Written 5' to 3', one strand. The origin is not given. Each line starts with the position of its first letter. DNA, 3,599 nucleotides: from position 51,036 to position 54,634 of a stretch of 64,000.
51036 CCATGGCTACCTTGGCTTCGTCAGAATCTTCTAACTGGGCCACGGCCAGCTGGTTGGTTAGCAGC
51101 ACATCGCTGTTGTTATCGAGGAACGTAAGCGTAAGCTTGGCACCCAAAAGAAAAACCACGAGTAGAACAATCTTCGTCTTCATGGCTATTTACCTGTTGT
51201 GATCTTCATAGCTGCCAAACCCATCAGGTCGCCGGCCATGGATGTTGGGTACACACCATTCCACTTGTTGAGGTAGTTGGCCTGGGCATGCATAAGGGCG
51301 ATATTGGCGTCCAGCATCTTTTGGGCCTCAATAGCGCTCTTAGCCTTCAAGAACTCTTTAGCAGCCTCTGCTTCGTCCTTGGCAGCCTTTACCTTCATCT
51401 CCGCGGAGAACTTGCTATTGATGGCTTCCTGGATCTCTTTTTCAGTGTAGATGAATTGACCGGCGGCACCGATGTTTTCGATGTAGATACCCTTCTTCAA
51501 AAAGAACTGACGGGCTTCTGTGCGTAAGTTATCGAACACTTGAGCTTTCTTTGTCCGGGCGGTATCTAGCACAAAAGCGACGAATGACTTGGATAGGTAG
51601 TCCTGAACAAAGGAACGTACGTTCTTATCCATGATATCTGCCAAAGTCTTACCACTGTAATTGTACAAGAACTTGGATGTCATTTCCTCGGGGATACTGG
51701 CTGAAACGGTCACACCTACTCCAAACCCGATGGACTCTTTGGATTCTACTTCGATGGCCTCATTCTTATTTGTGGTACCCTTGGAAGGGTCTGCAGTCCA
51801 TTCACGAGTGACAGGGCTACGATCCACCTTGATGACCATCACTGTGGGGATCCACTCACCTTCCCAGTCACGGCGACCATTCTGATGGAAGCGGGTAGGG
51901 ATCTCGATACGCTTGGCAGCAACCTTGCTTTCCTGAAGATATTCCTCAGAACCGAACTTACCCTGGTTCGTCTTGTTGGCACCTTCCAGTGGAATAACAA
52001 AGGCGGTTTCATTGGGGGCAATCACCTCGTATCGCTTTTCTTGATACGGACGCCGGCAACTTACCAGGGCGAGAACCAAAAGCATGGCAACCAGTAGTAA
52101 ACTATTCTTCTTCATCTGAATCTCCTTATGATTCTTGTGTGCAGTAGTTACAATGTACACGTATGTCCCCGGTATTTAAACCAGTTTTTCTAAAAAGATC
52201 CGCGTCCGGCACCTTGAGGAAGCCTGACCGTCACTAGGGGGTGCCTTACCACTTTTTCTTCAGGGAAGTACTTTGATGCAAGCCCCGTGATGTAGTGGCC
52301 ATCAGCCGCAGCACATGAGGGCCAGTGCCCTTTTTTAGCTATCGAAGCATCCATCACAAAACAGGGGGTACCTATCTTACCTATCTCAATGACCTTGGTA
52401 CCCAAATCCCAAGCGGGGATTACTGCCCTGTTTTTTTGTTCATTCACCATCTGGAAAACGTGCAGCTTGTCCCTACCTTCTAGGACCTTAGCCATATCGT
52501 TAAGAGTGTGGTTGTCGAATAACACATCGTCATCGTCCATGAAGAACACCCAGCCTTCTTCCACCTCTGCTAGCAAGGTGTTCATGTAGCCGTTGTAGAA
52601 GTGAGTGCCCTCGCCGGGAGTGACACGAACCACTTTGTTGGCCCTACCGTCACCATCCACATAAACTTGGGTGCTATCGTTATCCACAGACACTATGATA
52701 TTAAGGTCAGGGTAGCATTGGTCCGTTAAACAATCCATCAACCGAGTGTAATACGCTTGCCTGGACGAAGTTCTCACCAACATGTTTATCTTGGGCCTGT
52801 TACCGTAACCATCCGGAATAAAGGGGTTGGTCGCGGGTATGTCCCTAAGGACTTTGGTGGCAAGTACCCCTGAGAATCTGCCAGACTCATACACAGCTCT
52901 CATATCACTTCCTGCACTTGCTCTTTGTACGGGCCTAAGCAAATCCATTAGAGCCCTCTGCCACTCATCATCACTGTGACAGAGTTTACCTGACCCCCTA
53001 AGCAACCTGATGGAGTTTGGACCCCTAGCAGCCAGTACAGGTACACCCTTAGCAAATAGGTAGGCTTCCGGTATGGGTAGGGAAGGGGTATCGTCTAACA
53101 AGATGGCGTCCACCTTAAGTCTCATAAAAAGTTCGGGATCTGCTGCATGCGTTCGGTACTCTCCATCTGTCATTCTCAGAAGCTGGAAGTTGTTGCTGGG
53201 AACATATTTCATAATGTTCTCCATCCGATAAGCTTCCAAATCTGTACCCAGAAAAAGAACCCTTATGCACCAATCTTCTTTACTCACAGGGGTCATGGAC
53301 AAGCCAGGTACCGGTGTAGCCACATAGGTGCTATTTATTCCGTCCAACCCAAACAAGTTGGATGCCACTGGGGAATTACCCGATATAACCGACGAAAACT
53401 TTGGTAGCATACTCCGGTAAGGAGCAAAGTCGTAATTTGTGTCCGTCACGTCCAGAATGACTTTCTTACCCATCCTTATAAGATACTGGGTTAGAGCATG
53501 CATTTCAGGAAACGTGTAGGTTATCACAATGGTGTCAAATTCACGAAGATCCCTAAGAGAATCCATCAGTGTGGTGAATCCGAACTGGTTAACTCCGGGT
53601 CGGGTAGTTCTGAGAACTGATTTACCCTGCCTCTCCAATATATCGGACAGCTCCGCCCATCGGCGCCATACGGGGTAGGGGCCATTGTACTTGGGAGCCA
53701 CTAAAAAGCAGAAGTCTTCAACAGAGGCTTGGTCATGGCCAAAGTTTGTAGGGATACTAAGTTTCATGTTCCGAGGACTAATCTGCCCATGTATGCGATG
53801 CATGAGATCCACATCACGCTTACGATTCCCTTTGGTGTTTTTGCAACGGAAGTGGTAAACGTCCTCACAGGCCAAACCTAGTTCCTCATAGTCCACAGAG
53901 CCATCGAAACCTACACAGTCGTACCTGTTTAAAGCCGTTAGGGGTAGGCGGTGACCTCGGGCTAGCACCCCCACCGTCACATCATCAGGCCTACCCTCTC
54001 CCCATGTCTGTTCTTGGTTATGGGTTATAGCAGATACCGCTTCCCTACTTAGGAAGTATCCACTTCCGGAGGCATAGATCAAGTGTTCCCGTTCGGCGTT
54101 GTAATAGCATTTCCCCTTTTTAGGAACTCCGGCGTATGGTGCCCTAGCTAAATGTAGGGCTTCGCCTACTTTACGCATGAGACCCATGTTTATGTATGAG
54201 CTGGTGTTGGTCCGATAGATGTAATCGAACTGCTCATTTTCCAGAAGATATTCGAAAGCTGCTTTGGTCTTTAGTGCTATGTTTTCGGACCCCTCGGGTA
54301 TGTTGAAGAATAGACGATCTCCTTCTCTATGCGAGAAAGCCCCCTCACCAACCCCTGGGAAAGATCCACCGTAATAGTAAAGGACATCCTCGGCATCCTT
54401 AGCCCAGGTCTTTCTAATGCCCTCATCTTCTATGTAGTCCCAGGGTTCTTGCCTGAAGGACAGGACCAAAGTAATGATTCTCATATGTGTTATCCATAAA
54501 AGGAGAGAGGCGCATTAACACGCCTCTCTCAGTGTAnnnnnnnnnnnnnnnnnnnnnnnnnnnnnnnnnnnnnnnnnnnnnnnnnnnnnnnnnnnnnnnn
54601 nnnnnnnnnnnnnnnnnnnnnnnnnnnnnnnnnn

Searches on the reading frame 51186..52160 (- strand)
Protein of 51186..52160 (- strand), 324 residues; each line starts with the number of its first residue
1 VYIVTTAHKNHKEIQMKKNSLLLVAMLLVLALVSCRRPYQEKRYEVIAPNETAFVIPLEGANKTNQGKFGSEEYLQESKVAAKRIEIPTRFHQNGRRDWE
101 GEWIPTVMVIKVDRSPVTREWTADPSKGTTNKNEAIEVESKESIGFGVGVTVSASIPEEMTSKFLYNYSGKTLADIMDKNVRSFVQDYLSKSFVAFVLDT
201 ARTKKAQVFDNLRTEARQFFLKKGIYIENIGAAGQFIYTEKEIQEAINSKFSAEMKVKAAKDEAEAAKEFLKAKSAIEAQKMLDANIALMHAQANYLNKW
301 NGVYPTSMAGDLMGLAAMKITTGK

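Call 10: search_protein_families(library=phrogs, proteins=[window:51186-52160:-], max_evalue=0.001)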
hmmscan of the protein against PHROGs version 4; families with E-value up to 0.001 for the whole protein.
window:51186-52160:- (324 aa): 1 family
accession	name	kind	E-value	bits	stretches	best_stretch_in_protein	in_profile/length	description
phrog_200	-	other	1e-13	52.2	1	12-311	76-349/379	lipoprotein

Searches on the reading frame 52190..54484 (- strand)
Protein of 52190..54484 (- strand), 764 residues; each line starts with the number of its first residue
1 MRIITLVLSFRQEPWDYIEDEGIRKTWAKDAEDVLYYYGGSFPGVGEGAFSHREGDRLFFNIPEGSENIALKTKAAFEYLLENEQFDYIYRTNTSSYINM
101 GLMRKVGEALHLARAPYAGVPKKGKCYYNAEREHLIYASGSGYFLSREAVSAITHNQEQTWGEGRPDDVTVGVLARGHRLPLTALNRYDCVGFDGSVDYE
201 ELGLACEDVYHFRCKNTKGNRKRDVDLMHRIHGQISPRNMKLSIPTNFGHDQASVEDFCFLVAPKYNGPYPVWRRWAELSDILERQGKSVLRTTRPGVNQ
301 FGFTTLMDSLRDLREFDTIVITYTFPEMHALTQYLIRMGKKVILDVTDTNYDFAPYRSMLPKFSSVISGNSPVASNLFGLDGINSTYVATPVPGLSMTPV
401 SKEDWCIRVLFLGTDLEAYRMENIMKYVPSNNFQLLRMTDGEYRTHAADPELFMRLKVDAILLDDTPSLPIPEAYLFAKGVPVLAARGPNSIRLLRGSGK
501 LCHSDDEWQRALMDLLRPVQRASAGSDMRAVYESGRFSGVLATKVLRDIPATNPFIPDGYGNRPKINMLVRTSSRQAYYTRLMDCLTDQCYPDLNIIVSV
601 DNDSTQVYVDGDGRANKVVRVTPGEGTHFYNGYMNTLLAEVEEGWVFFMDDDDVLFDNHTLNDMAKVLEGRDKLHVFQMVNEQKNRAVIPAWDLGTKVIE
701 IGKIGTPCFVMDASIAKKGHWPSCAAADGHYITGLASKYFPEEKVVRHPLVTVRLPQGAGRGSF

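Call 10: search_protein_families(library=phrogs, proteins=[window:52190-54484:-], max_evalue=0.001)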
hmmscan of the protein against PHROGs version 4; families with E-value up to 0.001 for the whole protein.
window:52190-54484:- (764 aa): 0 families

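Call 49: search_protein_families(library=pfam, proteins=[window:52190-54484:-], max_evalue=0.001)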
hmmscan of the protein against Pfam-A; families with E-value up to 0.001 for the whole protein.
window:52190-54484:- (764 aa): 3 families
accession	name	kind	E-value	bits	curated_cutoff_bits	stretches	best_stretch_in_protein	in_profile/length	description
PF01762.27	Galactosyl_T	-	1.9e-06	28.2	23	1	55-181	49-190/195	Galactosyltransferase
PF00535.33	Glycos_transf_2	-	2.5e-05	24.7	23.3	1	578-673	12-108/168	Glycosyl transferase family 2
PF13641.12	Glyco_tranf_2_3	-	4.1e-05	24.1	27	1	568-689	5-131/230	Glycosyltransferase like family 2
